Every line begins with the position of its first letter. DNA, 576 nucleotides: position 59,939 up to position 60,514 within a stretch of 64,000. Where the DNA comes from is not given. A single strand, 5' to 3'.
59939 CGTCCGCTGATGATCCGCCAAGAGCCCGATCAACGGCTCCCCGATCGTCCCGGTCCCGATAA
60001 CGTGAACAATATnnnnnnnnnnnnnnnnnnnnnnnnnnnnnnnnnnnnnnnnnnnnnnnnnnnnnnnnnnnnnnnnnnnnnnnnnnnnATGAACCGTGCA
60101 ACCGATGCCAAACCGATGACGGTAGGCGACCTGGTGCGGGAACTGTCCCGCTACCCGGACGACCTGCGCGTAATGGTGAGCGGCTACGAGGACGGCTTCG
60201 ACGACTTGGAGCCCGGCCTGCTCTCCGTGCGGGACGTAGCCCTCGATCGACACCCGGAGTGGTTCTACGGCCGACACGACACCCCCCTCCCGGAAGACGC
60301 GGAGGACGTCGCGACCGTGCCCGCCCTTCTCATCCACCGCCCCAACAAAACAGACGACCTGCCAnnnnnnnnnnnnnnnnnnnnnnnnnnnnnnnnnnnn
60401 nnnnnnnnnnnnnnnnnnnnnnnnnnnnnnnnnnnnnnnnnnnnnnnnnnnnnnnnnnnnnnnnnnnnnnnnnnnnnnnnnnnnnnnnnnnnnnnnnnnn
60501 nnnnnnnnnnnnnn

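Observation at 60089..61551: Small protein + AAA_21-type ABC ATPase translationally coupled and docked directly onto the 5' end of the type I R-M locus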

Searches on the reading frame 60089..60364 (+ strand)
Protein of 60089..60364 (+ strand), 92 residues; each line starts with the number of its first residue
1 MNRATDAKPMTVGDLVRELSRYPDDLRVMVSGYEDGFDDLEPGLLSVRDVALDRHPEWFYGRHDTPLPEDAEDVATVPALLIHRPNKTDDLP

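Call 3: search_protein_families(library=pfam, proteins=[window:60089-60364:+], max_evalue=0.1)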
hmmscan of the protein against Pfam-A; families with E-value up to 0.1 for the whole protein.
window:60089-60364:+ (92 aa): 0 families

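Call 4: search_protein_families(library=padloc, proteins=[window:60089-60364:+], max_evalue=0.1)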
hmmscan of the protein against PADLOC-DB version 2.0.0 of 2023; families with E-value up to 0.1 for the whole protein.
window:60089-60364:+ (92 aa): 0 families

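Call 5: search_protein_families(library=ncbifam, proteins=[window:60089-60364:+], max_evalue=0.1)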
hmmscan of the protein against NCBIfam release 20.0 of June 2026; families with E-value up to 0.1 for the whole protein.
window:60089-60364:+ (92 aa): 0 families

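Call 7: search_protein_families(library=phrogs, proteins=[window:60089-60364:+], max_evalue=0.1)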
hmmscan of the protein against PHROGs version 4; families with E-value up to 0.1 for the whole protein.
window:60089-60364:+ (92 aa): 4 families
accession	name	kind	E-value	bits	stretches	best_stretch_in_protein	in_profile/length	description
phrog_7217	-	unknown function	0.00051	21.2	1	10-82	1-68/82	-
phrog_11236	-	unknown function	0.003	18.7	1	7-41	6-40/85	-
phrog_18329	-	unknown function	0.0079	16.7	1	10-31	1-22/45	-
phrog_16133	-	DNA, RNA and nucleotide metabolism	0.02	15.6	1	10-32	1-23/55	HNH endonuclease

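Call 11: find_homologous_proteins(query=window:60089-60364:+, max_evalue=0.001)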
Query window:60089-60364:+ (92 aa): 4 proteins with E <= 0.001 among 6 candidates.
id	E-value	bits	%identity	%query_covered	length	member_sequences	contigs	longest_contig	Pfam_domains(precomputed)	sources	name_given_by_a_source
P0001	7.3e-51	188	92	100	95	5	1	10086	-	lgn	-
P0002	5.6e-47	175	86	99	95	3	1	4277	-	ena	-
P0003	5.2e-44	166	84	99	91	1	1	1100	-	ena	-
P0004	1.5e-39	152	83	89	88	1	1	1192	-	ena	-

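Call 13: find_encoding_contigs(protein=P0001, flank=10000)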
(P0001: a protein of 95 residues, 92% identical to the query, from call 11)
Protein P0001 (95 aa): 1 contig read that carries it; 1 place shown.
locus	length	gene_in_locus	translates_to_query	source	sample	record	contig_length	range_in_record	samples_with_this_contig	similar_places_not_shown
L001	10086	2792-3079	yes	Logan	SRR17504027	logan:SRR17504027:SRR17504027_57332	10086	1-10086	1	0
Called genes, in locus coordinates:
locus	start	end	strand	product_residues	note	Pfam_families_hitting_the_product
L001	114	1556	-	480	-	PF00919:UPF0004, PF04055:Radical_SAM, PF18693:TRAM_2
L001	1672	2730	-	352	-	-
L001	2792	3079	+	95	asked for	-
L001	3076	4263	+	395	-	PF02463:SMC_N (faint), PF13175:AAA_15 (faint), PF13304:AAA_21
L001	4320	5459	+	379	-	-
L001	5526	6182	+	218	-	-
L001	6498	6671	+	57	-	-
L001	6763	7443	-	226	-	-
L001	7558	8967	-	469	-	PF09587:PGA_cap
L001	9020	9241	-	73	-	PF15919:HicB_lk_antitox, PF21748:UPF0150 (weak)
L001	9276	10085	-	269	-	?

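Call 14: find_encoding_contigs(protein=P0002, flank=10000)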
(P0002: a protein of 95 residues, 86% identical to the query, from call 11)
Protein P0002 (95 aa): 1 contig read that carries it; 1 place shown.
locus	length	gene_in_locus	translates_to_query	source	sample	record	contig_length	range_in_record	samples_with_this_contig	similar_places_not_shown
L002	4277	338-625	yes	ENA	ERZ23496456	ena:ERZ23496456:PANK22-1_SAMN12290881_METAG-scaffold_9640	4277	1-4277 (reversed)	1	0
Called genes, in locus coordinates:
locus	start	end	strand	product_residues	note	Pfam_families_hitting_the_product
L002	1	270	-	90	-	?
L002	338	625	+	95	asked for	-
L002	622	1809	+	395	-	PF02463:SMC_N (faint), PF13175:AAA_15 (faint), PF11398:DUF2813 (faint), PF13304:AAA_21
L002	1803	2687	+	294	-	-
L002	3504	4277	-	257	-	?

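Call 21: search_protein_representatives(protein=window:60089-60364:+)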
Query: 92 residues. Proteins with E-value up to 0.001 (for the whole library): 533; up to 1e-10: 12; up to 1e-30: 1. The best 150 are listed.
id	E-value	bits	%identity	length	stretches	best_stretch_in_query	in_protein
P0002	1.8e-47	175.3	87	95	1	2-91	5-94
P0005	1.6e-16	76.2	54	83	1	10-85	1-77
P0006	2.9e-15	72.1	51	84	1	10-87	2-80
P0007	5.5e-15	71.2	50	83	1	10-87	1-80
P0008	1.6e-13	66.6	54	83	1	10-68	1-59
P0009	2.3e-13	66.0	46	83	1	10-87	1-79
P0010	7.1e-13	64.4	44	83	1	10-87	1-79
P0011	3.0e-12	62.5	49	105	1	10-68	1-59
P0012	4.2e-12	62.0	55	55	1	10-64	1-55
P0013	4.4e-12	61.9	47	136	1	9-85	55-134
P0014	1.1e-11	60.7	45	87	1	10-86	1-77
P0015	2.3e-11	59.6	54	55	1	10-63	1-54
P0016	2.9e-10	56.1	42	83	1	8-87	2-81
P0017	2.9e-10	56.1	49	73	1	10-84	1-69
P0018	3.2e-10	55.9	54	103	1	10-70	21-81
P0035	6.0e-09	51.9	42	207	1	4-74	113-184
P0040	9.5e-09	51.2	43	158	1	7-84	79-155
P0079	1.6e-07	47.3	39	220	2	11-65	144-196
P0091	2.9e-07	46.5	41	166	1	11-76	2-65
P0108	6.9e-07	45.3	43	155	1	5-84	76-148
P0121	1.0e-06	44.7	45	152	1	5-73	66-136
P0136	1.7e-06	44.0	46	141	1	9-67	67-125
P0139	2.1e-06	43.7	43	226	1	10-72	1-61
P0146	2.5e-06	43.5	35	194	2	6-66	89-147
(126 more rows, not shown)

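Call 25: find_related_loci(query=A1, collection=viral_contigs, flank=4000)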
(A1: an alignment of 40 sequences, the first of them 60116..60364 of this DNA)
Query A1 (83 aa) in viral_contigs; peptide patterns used: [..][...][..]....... (x = any residue, [..] = any of these).
127 stretches matched a pattern; 104 encode a relative of the query (tblastn E <= 1e-3); the best 80 are kept; 80 distinct loci.
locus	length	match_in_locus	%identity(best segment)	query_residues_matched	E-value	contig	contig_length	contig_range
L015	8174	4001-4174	43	1-65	3e-14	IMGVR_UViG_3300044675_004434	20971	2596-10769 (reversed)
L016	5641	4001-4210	42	1-71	5e-14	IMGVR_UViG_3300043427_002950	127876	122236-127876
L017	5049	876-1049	43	1-65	8e-14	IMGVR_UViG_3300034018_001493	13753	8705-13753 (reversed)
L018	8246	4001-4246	37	1-83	2e-13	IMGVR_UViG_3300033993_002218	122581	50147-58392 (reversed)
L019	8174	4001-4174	43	1-65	3e-13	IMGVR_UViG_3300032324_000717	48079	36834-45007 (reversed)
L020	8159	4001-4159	45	1-55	3e-13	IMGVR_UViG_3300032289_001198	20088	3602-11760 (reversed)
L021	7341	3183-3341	44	1-55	8e-13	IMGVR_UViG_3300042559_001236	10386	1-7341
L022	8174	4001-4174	43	1-65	1e-12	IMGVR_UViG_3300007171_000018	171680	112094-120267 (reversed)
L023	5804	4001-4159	44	1-55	2e-12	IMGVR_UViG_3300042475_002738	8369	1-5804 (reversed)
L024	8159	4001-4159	44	1-55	2e-12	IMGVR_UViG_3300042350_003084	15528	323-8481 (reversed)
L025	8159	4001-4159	42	1-55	2e-12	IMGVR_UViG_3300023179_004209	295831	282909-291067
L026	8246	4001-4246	36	1-83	3e-12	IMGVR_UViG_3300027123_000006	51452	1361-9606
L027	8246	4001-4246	36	1-83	3e-12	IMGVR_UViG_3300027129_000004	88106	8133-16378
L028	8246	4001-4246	36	1-83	3e-12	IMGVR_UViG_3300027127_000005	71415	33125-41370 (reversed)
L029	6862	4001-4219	41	1-73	2e-12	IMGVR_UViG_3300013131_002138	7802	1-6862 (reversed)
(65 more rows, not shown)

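Call 27: find_homologous_proteins(query=A1, max_evalue=0.00001)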
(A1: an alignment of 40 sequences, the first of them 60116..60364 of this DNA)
Query A1 (40 sequences) (83 aa, profile of the alignment): 215 proteins with E <= 0.00001 among 1264 candidates; the best 120 are listed.
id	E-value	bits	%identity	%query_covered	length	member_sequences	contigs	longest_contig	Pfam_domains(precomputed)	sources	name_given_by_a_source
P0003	3.9e-26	108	85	99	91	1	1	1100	-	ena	-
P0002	5.5e-26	108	89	99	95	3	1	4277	-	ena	-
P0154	1.1e-24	104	41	90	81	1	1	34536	-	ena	-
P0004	1.6e-24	103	83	99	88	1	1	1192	-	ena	-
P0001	1.9e-24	103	94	100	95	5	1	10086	-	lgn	-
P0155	2.7e-24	103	42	90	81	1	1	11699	-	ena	-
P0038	4.6e-23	99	40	90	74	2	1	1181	-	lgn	-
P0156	8.5e-23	98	38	90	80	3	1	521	-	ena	-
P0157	4.5e-22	95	52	65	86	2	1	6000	-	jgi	jgi:hypothetical protein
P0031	1.0e-21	94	35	94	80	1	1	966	-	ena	-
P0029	2.6e-21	93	37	94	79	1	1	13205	-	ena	-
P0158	2.7e-21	93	39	93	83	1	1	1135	-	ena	-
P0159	4.1e-21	92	38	90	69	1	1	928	-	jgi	jgi:hypothetical protein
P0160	7.0e-21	92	41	65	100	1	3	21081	-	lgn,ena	-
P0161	8.3e-21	91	45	66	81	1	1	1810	-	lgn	-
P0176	3.8e-18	83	48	67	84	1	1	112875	-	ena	-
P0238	3.3e-15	73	42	98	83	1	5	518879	-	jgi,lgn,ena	-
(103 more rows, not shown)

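Call 28: find_encoding_contigs(protein=P0154, flank=5000, max_places=2)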
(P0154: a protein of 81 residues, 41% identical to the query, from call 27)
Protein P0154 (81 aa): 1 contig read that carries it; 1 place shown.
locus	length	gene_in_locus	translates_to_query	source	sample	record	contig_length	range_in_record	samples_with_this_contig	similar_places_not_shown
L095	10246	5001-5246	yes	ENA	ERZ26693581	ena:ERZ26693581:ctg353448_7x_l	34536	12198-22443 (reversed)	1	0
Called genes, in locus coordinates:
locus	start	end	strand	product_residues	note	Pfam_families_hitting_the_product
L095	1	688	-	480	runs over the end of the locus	PF03841:SelA, PF01053:Cys_Met_Meta_PP (weak)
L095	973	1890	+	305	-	PF01796:OB_ChsH2_C (weak)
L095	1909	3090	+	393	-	PF02515:CoA_transf_3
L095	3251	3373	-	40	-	-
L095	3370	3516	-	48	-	-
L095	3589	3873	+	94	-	-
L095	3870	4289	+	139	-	PF01850:PIN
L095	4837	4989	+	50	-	-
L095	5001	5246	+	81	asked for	-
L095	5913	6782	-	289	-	PF00892:EamA, PF03151:TPT (faint), PF00892:EamA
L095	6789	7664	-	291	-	PF00892:EamA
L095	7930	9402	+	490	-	PF00089:Trypsin, PF13365:Trypsin_2, PF00595:PDZ, PF13180:PDZ_2, PF17820:PDZ_6, PF00595:PDZ, PF13180:PDZ_2, PF17820:PDZ_6, +1 more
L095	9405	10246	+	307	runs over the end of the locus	PF21755:DacZ_P, PF02457:DAC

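Call 29: find_encoding_contigs(protein=P0238, flank=5000, max_places=2)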
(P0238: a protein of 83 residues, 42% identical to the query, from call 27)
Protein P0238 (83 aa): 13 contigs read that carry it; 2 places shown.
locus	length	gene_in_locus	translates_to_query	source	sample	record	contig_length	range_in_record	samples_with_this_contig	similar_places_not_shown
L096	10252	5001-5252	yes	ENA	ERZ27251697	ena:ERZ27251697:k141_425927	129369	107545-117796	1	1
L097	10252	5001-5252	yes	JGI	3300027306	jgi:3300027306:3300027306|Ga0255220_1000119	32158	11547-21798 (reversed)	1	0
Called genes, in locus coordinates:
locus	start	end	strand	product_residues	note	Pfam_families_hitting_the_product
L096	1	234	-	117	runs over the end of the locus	-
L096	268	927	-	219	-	PF01545:Cation_efflux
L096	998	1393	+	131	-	PF00376:MerR, PF13411:MerR_1, PF09278:MerR-DNA-bind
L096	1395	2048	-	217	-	PF05708:Peptidase_C92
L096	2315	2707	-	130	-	-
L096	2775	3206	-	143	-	-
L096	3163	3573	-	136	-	-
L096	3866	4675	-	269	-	-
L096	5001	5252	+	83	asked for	-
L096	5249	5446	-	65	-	-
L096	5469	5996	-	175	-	-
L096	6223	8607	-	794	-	PF04945:YHS, PF19335:HMBD, PF00122:E1-E2_ATPase, PF00702:Hydrolase, PF08282:Hydrolase_3 (faint)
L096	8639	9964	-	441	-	PF02321:OEP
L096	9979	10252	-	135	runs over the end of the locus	-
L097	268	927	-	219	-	PF01545:Cation_efflux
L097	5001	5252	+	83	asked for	-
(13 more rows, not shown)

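Call 30: find_encoding_contigs(protein=P0176, flank=5000, max_places=2)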
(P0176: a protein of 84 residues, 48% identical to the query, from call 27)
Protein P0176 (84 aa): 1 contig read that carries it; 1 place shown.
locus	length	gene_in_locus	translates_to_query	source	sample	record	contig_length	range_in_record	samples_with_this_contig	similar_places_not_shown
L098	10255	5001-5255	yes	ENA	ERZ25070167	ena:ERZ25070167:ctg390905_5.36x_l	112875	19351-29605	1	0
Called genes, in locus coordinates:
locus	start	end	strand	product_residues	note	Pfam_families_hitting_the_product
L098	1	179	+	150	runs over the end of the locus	-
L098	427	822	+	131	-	-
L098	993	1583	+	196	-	-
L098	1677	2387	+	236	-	-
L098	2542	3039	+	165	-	-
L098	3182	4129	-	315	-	-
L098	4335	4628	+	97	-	-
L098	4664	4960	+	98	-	-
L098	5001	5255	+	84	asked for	-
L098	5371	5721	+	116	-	-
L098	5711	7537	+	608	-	PF02384:N6_Mtase, PF07669:Eco57I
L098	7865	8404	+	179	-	PF19698:DUF6197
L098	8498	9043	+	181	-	PF19698:DUF6197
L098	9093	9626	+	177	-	PF19698:DUF6197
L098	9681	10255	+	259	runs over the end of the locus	-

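Call 34: search_protein_families(library=padloc, proteins=[L001:4320-5456:+, L001:5526-6179:+, L001:3076-4260:+, L001:6763-7440:-, L001:6324-6797:-], max_evalue=0.01)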
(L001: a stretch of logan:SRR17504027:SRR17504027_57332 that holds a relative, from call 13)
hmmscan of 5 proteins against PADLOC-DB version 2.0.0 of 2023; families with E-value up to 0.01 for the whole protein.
L001:4320-5456:+ (379 aa): 2 families
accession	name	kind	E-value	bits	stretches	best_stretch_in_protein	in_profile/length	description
PDLC04110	PD-T7-5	-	1.5e-09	35.4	1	50-111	53-109/346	-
PDLC04073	PD-T7-1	-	2.2e-06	24.7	1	53-113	165-219/452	-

L001:5526-6179:+ (218 aa): 0 families

L001:3076-4260:+ (395 aa): 103 families (the best 25 are shown)
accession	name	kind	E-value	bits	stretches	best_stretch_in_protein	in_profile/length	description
PDLC04177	HEC-01A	-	1.6e-142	473.1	1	2-395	3-393/393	-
PDLC04175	HEC-01A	-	1.8e-51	173.3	1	4-393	6-361/363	-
PDLC04183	HEC-01A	-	1.7e-39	134.1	2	202-393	204-401/402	-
PDLC04182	HEC-01A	-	2.9e-37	126.6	1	4-390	15-400/406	-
PDLC04178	HEC-01A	-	8.2e-33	112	1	2-370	7-359/399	-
PDLC04176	HEC-01A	-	1.3e-30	105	1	23-392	21-367/371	-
PDLC04174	HEC-01A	-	1.7e-27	94.4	1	212-392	76-260/264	-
PDLC02980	AriA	-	1e-26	92.6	2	241-343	220-304/304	-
PDLC04144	HEC-01B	-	7.1e-22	76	1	6-392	5-391/395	-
PDLC04391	PDC-M07A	-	1.6e-21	74.8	1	4-390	2-401/412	-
PDLC04184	HEC-01A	-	2.1e-20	71.2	2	202-351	232-400/464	-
PDLC04389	PDC-M07A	-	1e-19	68.9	2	215-388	223-421/443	-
PDLC04180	HEC-01A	-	1.7e-18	65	2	263-370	239-349/382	-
PDLC02335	AbiLi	-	2.1e-18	64.5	1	4-369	50-264/326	AbiLi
PDLC04135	mad3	-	7.4e-18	63.2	2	285-389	270-373/374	mads_3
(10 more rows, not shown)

L001:6763-7440:- (225 aa): 1 family
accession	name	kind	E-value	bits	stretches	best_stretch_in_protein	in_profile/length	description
PDLC04133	mad1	-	0.00086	17.6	1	8-32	5-29/60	mads_1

L001:6324-6797:- (157 aa): 0 families

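Call 35: search_protein_families(library=pfam, proteins=[L001:4320-5456:+, L001:5526-6179:+, L001:6763-7440:-, L001:6324-6797:-], max_evalue=0.01)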
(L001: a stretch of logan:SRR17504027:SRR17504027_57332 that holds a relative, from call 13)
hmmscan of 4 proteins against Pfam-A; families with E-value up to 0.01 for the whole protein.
L001:4320-5456:+ (379 aa): 0 families

L001:5526-6179:+ (218 aa): 0 families

L001:6763-7440:- (225 aa): 3 families
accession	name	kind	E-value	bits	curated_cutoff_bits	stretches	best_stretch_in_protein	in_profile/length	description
PF04255.20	DUF433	-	3.1e-05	24.1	23.6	1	162-216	1-55/56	Protein of unknown function (DUF433)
PF12728.13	HTH_17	-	0.00066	20.3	27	1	9-32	2-25/51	Helix-turn-helix domain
PF13411.12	MerR_1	-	0.0081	16.7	21.6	0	9-32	1-24/69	MerR HTH family regulatory protein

L001:6324-6797:- (157 aa): 1 family
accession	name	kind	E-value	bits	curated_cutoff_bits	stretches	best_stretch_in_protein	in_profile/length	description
PF18478.7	PIN_10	-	5.5e-14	52.4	26.2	1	29-108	2-83/84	PIN like domain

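Call 37: predict_structure(alignment_id=A2)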
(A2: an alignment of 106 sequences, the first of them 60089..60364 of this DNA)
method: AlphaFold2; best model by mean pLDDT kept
length: 92 residues; sequences in the alignment: 106
mean_pLDDT: 85.2   pTM: 0.69
mean pLDDT of the five models: 85.2, 81.2, 75.9, 74.3, 69.7
residues with pLDDT >= 90: 55; 70-90: 22; 50-70: 9; < 50: 6
segments of 3 or more residues with pLDDT < 50: 1-3, 90-92
pLDDT, mean of each block of 10 residues (from residue 1): 65 97 96 89 94 89 87 86 74 43
secondary structure, 60 per line:
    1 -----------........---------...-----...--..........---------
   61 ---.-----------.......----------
elements in order: H12-19 E29-31 E37-39 E45-51 E76-82

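Call 41: fold_search(model_id=the predicted structure, library=pdb)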
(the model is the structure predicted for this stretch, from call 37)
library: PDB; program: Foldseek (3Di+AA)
matches with E <= 10: 13; with E <= 0.001: 0
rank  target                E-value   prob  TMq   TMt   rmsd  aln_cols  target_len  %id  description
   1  9ekv_A                5.9e+00  0.03  0.23  0.08  11.4        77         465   16  ML-SA5 bound TRPML1 in an open state (released 2025-06-18)
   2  7mgl_A                5.9e+00  0.02  0.21  0.07  12.8        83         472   14  Structure of human TRPML1 with ML-SI3 (released 2021-06-16)
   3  9hlc_A                5.9e+00  0.01  0.16  0.07  12.8       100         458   15  TRPML1 in complex with compound 11 (released 2025-06-04)
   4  9hl8_A                6.7e+00  0.03  0.23  0.08  12.4        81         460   15  TRPML1 in complex with compound 8 (released 2025-06-04)
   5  9hlb_A                8.1e+00  0.01  0.16  0.07  13.2       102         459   15  TRPML1 in complex with compound 10 (released 2025-06-04)
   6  7sut_A                8.6e+00  0.03  0.20  0.23   8.3        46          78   13  Light harvesting phycobiliprotein HaPE645 from the cryptophyte Hemiselmis andersenii CCMP644 (released 2023-10-25)
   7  4bsz_A                8.6e+00  0.01  0.19  0.11  15.3        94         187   13  Crystal Structure of the Yeast Ribosomal Protein Rps3 in Complex with its Chaperone Yar1 (released 2013-09-04)
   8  5tja                  8.6e+00  0.01  0.16  0.11  11.6        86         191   15  I-II linker of TRPML1 channel at pH 6 (released 2017-01-25)
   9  7d4a                  9.2e+00  0.02  0.23  0.19   7.0        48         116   23  The Crystal Structure of human JMJD2A Tudor domain from Biortus (released 2020-10-07)
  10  9hla_A                9.2e+00  0.02  0.22  0.07  11.5        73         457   15  TRPML1 in complex with compound 9a (released 2025-06-04)
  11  9hld_A                9.2e+00  0.02  0.21  0.07  12.3        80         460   15  TRPML1 in complex with compound 13 (released 2025-06-04)
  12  9hl3_A                9.8e+00  0.02  0.22  0.07  11.5        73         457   15  TRPML1 in complex with compound 1a (released 2025-06-04)
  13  6e7p_A                9.8e+00  0.01  0.16  0.07  12.9        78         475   15  cryo-EM structure of human TRPML1 with PI35P2 (released 2018-11-28)

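Call 43: search_protein_families(library=pfam, proteins=[P0035, P0040, P0079, P0139, P0146, P0091, P0108, P0121, P0136, P0013], max_evalue=0.01)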
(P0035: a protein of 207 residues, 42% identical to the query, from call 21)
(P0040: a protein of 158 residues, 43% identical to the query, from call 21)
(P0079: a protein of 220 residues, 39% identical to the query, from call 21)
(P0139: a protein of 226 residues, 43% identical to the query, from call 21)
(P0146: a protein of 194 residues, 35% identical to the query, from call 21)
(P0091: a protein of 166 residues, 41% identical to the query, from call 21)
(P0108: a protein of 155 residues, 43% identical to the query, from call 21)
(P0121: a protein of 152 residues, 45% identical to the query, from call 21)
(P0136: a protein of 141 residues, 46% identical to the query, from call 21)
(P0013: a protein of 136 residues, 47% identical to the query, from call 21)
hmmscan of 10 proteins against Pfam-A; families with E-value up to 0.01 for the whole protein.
P0035 (207 aa): 0 families

P0040 (158 aa): 2 families
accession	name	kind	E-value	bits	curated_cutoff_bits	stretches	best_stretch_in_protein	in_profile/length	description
PF15919.11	HicB_lk_antitox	-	1.2e-11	45.2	27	1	3-60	1-59/123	HicB_like antitoxin of bacterial toxin-antitoxin system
PF21748.3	UPF0150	-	0.0023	18.2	27.3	1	12-46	19-53/64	UPF0150-like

P0079 (220 aa): 1 family
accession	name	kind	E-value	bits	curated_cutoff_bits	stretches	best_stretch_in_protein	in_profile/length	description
PF08681.18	TacA1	-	0.00018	21.9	21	1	102-132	48-78/80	Antitoxin TacA 1-like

P0139 (226 aa): 0 families

P0146 (194 aa): 0 families

P0091 (166 aa): 0 families

P0108 (155 aa): 0 families

P0121 (152 aa): 0 families

P0136 (141 aa): 0 families

P0013 (136 aa): 0 families
